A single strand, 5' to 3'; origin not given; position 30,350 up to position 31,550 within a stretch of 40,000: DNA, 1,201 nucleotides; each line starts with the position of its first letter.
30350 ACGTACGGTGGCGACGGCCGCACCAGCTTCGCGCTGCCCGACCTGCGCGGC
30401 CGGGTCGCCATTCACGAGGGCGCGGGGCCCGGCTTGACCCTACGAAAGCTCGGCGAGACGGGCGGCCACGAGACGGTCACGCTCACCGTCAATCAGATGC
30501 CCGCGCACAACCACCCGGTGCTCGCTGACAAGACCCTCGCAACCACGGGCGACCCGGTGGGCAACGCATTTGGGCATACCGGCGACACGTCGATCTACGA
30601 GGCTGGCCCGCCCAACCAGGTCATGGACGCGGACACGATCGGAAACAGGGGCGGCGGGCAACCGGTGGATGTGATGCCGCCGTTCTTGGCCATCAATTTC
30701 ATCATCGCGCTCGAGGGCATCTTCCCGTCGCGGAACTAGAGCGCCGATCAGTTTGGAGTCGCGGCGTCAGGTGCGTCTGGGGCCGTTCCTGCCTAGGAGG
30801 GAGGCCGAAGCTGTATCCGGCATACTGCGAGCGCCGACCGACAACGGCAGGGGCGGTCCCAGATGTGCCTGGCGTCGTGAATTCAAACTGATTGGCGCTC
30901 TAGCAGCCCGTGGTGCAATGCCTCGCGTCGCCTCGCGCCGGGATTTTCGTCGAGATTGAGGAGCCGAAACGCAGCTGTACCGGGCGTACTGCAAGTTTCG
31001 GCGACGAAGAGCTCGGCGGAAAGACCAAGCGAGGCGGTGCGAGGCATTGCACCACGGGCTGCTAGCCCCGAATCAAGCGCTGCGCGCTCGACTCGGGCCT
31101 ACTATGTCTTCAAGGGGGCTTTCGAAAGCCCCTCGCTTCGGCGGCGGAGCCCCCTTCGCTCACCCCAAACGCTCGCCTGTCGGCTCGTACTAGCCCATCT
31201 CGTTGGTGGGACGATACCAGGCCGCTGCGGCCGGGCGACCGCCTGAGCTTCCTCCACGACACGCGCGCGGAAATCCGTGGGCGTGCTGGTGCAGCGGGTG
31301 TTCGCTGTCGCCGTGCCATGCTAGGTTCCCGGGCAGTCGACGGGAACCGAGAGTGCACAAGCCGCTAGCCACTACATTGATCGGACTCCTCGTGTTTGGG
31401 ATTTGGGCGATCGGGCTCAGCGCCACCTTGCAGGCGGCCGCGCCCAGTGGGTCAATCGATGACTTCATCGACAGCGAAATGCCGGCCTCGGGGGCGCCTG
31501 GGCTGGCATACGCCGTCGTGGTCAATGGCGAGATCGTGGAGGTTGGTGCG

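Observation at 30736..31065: Two tandem CTAG-bounded hairpins of about 166 nt with strand-specific G:U-compatible mismatches and a covarying apex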

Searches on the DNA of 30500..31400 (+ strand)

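Call 5: search_rna_families(source=window, start=30500, end=31400, threshold=evalue, max_evalue=10, show_alignments=3)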
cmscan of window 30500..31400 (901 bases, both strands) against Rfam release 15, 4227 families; matches with E-value up to 10: 5.
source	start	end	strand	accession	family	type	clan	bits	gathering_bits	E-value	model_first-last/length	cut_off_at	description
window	30899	31066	+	RF03976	MIR898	Gene; miRNA;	-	47.3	75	1.1e-08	1-154/154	no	MIR898 microRNA precursor family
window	30899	31066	-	RF04104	MIR918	Gene; miRNA;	-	42.5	268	6.7e-06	1-265/265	no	MIR918 microRNA precursor family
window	31063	31102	+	RF03870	mir-2040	Gene; miRNA;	-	22.5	51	0.17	21-60/81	no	mir-2040 microRNA precursor family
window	30932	31039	-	RF01720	Pseudomon-Rho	Cis-reg;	-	17.2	45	7.5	1-102/102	no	Pseudomon-Rho RNA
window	30728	30793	-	RF02807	PyrR209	Gene; snRNA; snoRNA; HACA-box;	-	16.8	42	2.8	1-65/65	no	Pyrobaculum sRNA 209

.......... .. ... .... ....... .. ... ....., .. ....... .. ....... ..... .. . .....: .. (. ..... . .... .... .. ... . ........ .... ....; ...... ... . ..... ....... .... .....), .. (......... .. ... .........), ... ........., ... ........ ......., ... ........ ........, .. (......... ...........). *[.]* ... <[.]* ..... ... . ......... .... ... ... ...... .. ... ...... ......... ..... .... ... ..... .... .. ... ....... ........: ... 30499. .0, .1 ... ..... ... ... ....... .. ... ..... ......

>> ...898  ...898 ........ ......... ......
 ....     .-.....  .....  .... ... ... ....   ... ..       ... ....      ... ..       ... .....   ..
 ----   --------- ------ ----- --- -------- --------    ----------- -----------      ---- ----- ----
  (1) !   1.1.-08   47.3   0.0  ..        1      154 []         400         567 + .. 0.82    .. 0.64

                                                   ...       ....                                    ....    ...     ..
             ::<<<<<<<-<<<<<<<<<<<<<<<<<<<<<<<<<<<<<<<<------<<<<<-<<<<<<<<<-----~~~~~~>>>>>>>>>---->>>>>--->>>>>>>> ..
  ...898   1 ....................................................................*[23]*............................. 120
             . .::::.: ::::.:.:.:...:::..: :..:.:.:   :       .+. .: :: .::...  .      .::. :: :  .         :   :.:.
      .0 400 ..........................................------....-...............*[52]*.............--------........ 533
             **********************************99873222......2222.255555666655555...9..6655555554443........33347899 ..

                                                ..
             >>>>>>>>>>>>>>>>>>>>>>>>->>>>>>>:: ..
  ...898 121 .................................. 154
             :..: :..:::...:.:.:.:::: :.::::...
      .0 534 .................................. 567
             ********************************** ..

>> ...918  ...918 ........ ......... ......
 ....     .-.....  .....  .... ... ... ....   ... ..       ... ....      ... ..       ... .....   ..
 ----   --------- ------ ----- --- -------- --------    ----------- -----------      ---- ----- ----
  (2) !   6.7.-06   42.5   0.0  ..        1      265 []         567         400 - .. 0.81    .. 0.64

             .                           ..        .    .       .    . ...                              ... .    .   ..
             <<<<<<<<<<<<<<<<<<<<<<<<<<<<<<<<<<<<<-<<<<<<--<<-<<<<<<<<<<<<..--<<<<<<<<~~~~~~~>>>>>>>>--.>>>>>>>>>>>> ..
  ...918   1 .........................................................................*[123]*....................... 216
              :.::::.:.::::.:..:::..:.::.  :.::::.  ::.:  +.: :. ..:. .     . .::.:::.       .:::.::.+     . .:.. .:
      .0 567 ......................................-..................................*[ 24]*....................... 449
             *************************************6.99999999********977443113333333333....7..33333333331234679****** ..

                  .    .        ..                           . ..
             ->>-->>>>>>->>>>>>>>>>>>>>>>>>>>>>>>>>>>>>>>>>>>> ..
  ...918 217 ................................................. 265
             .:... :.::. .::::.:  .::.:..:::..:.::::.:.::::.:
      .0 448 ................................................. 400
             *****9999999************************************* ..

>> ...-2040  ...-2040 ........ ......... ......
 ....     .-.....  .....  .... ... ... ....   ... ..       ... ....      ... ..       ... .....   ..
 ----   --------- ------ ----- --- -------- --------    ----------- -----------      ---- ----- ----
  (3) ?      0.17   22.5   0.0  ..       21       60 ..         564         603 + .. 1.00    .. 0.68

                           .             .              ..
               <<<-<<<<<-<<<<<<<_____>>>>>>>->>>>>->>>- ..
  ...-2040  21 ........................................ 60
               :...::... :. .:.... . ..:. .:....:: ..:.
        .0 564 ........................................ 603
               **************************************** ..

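Call 35: build_rna_model(alignment_id=A1, structure=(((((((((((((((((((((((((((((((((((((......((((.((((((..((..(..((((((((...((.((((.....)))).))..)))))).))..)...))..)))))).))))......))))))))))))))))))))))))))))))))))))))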
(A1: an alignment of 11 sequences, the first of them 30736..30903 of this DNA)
Model R1 built from alignment A1 (11 sequences, 168 columns); structure: as given.
model positions 167; base pairs 64; branch points 0; effective number of sequences 1.36; information 0.59 bits per position. Calibrated on 0.2 Mb of random sequence (short: E-values are rough).
structure used (alignment columns):
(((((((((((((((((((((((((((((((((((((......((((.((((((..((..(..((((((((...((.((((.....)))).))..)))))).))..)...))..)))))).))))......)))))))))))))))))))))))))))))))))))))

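Call 37: search_with_rna_model(model_id=R1, source=window, filters=off, max_evalue=10)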
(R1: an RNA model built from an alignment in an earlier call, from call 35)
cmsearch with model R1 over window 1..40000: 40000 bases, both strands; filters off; matches with E-value up to 10: 88.
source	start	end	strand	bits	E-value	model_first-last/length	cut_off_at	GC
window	30900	31065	+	167.3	4e-31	1-167/167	no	0.64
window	30740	30899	+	115.3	5.7e-21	5-163/167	no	0.64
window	30900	31065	-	86.2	2.7e-15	1-167/167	no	0.64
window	30740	30899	-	43.8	4.8e-07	5-163/167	no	0.64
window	32727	32825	+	19.8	0.024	1-167/167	no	0.69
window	39350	39392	-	13.7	0.36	1-167/167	no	0.79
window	37592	37643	+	12.5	0.62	1-167/167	no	0.67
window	31067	31097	-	12.2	0.7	1-167/167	no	0.71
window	32756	32797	-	12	0.77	1-167/167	no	0.69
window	38651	38726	+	11.7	0.9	1-167/167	no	0.66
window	24885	24959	+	11.2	1.1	1-167/167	no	0.77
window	38504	38555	-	10.6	1.4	1-167/167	no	0.71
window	37592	37643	-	10.6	1.4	1-167/167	no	0.67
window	25143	25166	+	10.6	1.4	1-167/167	no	0.75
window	37334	37421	-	10.4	1.6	1-167/167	no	0.64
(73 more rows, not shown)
